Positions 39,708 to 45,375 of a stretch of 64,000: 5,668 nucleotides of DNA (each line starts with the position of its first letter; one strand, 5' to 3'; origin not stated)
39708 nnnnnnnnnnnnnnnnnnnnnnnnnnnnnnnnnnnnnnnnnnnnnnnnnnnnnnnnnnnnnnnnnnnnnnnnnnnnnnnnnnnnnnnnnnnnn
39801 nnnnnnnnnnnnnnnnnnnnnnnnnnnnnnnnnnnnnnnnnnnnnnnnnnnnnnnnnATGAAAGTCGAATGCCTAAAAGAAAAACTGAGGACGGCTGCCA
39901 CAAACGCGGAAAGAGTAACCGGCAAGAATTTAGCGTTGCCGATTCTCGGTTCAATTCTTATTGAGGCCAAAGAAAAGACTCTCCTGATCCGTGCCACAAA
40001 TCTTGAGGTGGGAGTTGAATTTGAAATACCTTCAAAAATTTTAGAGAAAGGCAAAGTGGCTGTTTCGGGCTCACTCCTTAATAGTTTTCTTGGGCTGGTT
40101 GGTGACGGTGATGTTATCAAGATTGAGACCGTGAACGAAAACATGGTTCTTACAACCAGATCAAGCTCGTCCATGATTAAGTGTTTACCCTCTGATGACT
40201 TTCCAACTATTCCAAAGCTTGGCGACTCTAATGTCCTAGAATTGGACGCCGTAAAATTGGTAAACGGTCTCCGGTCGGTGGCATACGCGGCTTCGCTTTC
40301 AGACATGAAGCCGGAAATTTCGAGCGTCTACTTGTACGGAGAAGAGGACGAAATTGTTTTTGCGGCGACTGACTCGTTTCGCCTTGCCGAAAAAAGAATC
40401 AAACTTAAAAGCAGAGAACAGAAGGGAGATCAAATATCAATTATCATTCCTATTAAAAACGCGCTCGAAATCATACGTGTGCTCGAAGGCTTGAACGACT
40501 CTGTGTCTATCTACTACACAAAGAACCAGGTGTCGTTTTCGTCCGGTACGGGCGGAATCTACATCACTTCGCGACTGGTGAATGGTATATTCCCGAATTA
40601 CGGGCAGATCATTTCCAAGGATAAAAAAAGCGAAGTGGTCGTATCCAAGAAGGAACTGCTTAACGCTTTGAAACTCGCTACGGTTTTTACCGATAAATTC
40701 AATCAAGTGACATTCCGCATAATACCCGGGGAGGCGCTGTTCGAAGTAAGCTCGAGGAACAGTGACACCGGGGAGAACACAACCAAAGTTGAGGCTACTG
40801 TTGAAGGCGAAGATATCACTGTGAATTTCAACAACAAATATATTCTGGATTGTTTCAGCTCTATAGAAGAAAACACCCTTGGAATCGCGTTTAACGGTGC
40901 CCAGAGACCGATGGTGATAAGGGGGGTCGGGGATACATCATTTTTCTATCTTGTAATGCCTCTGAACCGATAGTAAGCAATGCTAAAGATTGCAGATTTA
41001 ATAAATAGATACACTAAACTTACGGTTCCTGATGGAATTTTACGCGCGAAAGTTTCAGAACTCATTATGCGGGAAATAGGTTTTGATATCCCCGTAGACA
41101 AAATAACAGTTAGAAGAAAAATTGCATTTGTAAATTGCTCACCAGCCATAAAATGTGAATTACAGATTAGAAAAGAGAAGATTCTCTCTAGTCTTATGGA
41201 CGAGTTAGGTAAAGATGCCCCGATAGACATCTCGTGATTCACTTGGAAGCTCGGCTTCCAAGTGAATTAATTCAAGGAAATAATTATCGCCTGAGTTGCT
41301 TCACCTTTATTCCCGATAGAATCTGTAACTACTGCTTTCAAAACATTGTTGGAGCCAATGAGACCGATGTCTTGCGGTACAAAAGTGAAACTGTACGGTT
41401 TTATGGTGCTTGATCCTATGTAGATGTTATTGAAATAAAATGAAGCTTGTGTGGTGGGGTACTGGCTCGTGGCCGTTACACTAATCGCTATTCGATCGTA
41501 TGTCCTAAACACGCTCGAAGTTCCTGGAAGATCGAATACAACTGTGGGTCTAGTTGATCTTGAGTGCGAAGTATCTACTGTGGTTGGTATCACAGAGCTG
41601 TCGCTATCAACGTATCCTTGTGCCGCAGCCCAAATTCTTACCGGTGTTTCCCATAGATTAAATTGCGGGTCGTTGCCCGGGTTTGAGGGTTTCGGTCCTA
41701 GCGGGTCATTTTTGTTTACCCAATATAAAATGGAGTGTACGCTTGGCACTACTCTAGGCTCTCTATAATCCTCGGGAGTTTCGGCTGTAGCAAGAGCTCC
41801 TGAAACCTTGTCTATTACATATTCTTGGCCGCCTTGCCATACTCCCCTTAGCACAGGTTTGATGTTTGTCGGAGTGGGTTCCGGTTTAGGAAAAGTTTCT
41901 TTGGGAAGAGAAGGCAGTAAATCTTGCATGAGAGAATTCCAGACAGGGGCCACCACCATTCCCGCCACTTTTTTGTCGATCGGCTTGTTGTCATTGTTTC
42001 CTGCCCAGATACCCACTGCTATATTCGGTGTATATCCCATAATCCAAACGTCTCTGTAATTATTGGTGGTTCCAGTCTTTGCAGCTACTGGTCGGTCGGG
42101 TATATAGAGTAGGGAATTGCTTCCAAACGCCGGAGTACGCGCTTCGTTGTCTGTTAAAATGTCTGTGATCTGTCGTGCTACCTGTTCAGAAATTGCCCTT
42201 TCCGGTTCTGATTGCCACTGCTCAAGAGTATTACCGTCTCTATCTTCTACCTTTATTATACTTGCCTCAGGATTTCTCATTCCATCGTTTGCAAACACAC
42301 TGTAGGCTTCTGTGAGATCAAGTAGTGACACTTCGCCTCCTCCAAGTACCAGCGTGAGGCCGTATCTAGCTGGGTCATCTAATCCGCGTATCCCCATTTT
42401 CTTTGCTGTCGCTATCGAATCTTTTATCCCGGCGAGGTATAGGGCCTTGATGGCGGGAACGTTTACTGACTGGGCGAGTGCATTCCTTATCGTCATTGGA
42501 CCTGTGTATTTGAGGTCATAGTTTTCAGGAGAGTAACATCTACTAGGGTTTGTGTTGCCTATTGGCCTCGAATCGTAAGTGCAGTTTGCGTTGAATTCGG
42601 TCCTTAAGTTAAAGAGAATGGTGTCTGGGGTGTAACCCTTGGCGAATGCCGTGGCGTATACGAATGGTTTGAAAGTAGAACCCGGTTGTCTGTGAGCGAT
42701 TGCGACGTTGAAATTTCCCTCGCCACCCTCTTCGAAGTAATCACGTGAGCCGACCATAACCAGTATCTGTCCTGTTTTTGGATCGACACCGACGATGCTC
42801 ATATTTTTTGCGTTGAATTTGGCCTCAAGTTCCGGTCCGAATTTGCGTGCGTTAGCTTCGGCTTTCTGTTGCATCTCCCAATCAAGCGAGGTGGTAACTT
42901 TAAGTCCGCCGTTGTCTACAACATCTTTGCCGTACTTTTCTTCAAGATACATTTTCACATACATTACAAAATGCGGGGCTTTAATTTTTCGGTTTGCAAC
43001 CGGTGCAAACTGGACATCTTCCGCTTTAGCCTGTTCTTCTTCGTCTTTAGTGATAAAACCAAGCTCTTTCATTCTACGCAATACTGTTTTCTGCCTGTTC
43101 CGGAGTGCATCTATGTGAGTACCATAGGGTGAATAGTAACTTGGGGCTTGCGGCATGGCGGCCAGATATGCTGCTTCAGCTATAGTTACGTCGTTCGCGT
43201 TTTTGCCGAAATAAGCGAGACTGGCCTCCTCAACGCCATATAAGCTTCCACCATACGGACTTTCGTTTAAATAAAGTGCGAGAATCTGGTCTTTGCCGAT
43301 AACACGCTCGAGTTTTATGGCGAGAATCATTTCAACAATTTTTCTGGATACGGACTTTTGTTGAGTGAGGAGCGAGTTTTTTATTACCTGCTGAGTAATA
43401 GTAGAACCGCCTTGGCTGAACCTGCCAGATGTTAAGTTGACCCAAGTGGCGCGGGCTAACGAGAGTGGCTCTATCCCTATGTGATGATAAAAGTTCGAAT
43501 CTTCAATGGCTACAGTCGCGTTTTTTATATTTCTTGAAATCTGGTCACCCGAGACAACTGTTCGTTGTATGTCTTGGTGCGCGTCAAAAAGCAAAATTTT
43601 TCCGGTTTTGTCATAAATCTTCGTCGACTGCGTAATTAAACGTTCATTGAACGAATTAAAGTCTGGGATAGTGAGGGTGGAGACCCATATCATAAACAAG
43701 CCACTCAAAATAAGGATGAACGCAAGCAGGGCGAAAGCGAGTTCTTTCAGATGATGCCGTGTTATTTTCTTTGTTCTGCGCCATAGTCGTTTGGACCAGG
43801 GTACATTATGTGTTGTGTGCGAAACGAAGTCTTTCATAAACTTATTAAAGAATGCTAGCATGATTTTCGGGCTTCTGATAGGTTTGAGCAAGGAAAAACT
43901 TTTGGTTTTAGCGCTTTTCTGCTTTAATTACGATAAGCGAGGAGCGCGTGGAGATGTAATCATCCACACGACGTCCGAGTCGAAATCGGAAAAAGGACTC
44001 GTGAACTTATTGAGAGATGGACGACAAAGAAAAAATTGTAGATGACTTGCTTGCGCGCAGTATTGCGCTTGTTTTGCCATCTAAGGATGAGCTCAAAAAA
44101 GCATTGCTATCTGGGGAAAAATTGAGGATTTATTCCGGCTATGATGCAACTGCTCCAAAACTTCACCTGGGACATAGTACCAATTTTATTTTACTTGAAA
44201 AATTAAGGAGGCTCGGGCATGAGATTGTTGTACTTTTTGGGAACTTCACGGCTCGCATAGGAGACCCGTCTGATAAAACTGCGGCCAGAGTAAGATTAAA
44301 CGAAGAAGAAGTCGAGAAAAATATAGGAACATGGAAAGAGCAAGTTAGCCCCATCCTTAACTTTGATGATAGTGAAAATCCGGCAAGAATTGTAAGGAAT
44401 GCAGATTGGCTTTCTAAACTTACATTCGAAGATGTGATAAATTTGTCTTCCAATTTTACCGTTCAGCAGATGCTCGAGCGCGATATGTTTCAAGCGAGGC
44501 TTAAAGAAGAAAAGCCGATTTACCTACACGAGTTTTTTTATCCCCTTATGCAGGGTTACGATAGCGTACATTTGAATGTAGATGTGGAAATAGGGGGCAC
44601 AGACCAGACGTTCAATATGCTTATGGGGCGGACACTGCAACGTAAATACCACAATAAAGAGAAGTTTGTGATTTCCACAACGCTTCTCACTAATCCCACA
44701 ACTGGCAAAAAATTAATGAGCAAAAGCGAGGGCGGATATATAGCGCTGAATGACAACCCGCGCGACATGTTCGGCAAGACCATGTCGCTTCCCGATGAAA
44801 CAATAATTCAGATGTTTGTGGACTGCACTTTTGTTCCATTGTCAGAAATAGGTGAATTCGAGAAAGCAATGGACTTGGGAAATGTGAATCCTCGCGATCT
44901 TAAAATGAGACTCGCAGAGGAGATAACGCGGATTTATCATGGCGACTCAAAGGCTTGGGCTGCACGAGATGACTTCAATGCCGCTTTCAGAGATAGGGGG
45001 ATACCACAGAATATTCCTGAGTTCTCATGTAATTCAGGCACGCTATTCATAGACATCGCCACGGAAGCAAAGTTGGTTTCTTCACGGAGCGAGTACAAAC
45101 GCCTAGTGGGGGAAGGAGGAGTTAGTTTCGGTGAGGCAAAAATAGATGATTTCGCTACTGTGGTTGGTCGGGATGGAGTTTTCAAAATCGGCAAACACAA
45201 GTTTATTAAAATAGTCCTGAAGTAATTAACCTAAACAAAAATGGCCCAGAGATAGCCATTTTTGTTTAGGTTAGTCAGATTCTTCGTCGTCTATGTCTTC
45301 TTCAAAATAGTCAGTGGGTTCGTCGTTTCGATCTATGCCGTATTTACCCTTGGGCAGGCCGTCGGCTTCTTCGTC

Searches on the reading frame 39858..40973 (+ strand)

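Call 9: search_protein_families(library=pfam, proteins=[window:39858-40973:+], max_evalue=0.001)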
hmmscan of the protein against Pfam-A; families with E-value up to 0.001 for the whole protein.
window:39858-40973:+ (371 aa): 3 families
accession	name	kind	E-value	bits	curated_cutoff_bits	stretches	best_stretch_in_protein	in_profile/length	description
PF02767.21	DNA_pol3_beta_2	-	6.1e-22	78.5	27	1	132-247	5-116/116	DNA polymerase III beta subunit, central domain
PF00712.24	DNA_pol3_beta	-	3.5e-21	76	24.4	2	1-119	1-120/120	DNA polymerase III beta subunit, N-terminal domain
PF02768.20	DNA_pol3_beta_3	-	2.6e-20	72.9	27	1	250-369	2-120/121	DNA polymerase III beta subunit, C-terminal domain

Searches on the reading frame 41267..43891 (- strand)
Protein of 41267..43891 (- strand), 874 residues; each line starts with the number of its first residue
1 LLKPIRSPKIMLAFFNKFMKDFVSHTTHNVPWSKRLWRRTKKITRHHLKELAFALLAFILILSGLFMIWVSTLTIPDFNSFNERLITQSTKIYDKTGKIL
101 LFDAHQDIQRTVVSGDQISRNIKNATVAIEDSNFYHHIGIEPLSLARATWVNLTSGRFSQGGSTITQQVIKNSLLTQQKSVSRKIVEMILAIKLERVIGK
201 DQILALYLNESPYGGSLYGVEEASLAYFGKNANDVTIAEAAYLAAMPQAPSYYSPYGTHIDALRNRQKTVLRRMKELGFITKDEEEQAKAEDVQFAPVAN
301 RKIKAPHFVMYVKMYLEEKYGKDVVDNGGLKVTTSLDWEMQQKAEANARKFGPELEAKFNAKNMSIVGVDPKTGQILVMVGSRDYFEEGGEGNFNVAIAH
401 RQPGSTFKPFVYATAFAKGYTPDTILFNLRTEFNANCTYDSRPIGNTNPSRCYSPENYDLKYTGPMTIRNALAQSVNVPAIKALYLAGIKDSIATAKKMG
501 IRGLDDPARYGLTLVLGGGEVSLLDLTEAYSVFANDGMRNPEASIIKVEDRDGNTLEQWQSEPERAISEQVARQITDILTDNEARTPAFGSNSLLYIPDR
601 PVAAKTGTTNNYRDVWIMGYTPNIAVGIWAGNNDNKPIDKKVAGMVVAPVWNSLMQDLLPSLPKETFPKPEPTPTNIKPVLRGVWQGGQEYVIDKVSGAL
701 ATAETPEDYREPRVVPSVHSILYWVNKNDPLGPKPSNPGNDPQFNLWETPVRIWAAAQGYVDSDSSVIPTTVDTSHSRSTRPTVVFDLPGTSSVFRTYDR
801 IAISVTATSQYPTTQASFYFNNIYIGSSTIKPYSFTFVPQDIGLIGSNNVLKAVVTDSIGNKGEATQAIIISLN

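Call 119: search_protein_families(library=pfam, proteins=[window:41267-43891:-], max_evalue=0.0001)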
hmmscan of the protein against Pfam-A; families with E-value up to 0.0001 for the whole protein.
window:41267-43891:- (874 aa): 3 families
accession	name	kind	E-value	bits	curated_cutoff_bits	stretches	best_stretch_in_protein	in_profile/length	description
PF00912.28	Transgly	-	1.8e-60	203.8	27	1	106-275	10-178/178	Transglycosylase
PF00905.27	Transpeptidase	-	1.2e-24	87.5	22.1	1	364-655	1-298/299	Penicillin binding protein transpeptidase domain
PF17957.7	Big_7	-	4.1e-05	24.6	24.1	1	782-841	1-60/70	Bacterial Ig domain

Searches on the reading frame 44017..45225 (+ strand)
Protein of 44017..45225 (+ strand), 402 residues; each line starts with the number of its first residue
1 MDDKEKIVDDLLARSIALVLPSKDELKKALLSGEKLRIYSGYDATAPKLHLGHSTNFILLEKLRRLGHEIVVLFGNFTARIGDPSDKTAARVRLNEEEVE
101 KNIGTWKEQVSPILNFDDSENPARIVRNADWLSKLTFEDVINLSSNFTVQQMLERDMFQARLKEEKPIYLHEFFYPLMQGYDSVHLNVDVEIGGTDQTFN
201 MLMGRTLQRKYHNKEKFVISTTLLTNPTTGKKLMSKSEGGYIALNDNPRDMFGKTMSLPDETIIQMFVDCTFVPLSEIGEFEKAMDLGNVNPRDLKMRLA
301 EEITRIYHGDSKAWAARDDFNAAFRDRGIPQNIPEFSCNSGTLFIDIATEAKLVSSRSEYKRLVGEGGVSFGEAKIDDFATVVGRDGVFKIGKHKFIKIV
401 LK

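Call 119: search_protein_families(library=pfam, proteins=[window:44017-45225:+], max_evalue=0.0001)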
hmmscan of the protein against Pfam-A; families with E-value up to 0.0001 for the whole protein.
window:44017-45225:+ (402 aa): 1 family
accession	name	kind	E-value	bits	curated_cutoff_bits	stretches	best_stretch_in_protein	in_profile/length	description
PF00579.31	tRNA-synt_1b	-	6.9e-63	213.1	21.1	1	33-324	3-291/292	tRNA synthetases class I (W and Y)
